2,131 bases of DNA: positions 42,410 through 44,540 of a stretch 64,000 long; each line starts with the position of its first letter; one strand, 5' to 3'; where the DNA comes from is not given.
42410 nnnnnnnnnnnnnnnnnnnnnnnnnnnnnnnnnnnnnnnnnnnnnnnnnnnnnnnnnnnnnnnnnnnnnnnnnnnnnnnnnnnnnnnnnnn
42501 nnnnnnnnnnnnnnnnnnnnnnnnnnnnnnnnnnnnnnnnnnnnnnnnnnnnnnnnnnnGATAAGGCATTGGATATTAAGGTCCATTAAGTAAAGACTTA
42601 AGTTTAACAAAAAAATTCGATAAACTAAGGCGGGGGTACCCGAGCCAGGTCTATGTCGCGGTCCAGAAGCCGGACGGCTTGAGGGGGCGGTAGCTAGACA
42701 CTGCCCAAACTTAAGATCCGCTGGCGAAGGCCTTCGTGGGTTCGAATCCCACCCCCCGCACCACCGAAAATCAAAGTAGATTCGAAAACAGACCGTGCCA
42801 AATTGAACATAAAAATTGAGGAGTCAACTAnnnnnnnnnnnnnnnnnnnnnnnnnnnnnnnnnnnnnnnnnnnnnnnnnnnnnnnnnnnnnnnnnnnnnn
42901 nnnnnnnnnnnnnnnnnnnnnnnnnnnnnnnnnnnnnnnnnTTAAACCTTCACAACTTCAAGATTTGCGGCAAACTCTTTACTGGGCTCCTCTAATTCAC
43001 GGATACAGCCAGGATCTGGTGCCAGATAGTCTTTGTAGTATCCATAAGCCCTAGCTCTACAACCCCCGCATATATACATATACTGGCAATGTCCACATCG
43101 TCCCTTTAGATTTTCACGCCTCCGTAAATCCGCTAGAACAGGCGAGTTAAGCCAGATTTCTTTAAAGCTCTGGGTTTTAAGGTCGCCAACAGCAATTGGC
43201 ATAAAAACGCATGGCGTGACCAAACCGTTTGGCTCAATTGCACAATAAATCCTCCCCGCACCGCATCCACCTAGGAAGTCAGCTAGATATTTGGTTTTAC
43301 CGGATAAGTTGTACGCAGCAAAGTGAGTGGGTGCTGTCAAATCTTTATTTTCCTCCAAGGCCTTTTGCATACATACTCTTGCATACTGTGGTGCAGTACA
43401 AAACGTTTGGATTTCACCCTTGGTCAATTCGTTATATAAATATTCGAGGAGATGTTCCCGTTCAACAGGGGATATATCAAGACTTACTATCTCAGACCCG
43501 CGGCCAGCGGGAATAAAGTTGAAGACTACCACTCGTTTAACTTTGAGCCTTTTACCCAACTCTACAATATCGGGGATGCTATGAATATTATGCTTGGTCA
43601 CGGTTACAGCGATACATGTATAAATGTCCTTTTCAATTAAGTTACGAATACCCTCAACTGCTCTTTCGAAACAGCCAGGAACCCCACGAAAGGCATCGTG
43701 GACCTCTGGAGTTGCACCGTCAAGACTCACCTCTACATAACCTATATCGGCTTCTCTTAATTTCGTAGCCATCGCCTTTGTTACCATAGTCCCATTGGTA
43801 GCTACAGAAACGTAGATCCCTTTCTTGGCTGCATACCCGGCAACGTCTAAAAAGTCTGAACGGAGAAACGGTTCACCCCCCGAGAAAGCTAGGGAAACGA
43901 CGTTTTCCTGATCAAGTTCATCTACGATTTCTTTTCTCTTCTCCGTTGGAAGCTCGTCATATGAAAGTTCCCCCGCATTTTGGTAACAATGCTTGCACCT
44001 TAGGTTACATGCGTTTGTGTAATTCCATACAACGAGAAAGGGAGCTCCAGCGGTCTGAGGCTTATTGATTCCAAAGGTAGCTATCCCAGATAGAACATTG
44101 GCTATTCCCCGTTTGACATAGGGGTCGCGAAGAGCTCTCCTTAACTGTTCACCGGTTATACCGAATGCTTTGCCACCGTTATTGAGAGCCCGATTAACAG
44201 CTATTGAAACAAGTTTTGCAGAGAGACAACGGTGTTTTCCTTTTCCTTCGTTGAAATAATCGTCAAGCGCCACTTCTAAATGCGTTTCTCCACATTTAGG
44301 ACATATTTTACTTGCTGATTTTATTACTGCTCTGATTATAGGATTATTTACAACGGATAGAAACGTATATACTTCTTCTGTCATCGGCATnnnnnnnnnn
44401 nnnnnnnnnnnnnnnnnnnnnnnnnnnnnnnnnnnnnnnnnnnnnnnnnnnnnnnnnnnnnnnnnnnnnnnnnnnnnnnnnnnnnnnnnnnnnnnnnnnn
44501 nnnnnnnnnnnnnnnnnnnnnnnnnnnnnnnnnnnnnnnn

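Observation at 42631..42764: tRNA-Leu(TAA) whose intron splits the 5' strand of the anticodon stem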

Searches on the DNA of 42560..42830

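Call 49: search_rna_families(source=window, start=42560, end=42830, threshold=evalue, max_evalue=10, show_alignments=2)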
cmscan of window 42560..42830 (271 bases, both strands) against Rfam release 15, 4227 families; matches with E-value up to 10: 5.
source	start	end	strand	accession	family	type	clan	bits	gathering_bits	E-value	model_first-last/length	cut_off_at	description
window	42724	42761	-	RF04354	Plastid-ycf2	Cis-reg;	-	20.2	65.7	0.074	1-75/75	no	Plastid-ycf2 5UTR RNA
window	42716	42752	-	RF04351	Plastid-psbl-rps4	Cis-reg;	-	16.8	68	0.49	9-50/53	no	Plastid-psbl-rps4 3UTR RNA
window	42678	42757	-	RF00211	SNORD35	Gene; snRNA; snoRNA; CD-box;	CL00056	14.1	36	2.1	1-88/88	no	Small nucleolar RNA SNORD35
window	42721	42804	+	RF02553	YrlA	Gene; sRNA;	-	13.5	69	4.8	1-114/114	no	Y RNA-like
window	42735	42752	+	RF00023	tmRNA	Gene;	CL00001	12.6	47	0.0025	346-363/374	no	transfer-messenger RNA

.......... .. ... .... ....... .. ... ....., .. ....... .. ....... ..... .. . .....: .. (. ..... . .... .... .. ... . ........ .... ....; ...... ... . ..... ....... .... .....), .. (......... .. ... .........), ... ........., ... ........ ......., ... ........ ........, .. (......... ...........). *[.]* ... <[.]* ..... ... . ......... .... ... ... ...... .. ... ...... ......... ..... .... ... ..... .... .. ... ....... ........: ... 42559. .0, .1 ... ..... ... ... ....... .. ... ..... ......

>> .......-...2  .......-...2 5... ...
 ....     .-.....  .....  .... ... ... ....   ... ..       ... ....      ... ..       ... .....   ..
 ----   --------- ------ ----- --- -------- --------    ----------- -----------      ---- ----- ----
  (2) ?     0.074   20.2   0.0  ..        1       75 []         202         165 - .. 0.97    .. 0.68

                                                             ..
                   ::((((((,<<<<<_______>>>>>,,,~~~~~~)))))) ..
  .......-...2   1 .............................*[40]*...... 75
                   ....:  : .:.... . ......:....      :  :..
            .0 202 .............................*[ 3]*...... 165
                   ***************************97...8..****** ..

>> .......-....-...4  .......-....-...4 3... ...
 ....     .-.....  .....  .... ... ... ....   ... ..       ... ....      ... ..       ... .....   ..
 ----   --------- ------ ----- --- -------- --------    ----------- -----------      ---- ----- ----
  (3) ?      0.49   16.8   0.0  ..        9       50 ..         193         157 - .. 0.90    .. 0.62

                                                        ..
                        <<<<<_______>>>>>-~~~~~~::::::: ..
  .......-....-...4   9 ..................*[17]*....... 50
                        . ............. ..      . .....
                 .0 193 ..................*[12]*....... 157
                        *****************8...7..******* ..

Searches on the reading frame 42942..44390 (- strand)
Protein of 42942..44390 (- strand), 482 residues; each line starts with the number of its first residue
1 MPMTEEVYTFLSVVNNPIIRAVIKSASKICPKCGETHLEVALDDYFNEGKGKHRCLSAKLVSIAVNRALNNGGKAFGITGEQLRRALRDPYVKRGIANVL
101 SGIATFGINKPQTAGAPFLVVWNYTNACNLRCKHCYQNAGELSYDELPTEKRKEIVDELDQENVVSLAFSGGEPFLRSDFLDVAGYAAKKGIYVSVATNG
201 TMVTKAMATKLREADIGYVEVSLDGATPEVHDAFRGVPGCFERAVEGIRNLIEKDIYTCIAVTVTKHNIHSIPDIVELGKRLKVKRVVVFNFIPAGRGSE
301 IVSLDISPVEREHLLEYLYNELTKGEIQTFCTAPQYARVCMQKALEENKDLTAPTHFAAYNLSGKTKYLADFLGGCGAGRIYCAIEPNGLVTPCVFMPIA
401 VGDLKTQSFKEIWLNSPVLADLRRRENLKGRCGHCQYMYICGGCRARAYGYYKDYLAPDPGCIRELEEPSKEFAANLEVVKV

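Call 8: find_encoding_contigs(protein=window:42942-44390:-, flank=3000, max_places=6)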
Protein window:42942-44390:- (482 aa): 4 contigs read that carry it; 2 places shown.
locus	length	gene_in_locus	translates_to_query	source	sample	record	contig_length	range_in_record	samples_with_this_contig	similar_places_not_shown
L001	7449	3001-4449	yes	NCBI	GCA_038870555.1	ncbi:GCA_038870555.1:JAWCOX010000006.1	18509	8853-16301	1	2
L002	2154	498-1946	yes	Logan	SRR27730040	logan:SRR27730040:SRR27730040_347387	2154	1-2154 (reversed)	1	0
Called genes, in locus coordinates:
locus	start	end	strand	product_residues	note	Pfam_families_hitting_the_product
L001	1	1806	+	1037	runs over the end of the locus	PF01935:DUF87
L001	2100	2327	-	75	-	PF01938:TRAM, PF21579:PabTrmU54_TRAM_dom (weak)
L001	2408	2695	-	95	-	PF01938:TRAM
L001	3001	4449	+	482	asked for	PF13353:Fer4_12, PF04055:Radical_SAM, PF13186:SPASM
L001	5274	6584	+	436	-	PF00152:tRNA-synt_2 (faint), PF13393:tRNA-synt_His, PF03129:HGTP_anticodon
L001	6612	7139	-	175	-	PF02778:tRNA_int_endo_N, PF01974:tRNA_int_endo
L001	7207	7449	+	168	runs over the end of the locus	PF01750:HycI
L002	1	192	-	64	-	?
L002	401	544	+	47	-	-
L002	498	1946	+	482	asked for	PF13353:Fer4_12, PF04055:Radical_SAM, PF13186:SPASM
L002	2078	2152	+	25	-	?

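Call 23: search_protein_families(library=pfam, proteins=[window:42942-44390:-])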
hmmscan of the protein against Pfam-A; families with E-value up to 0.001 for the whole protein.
window:42942-44390:- (482 aa): 3 families
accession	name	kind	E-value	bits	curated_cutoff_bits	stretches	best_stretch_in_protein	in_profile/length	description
PF04055.27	Radical_SAM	-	1.1e-28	100.9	29.5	1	123-278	2-165/166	Radical SAM superfamily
PF13186.11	SPASM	-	2.4e-11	44.2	21.5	1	376-436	1-67/67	Iron-sulfur cluster-binding domain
PF13353.11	Fer4_12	-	2.5e-08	34.7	22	1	123-226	10-116/137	4Fe-4S single cluster domain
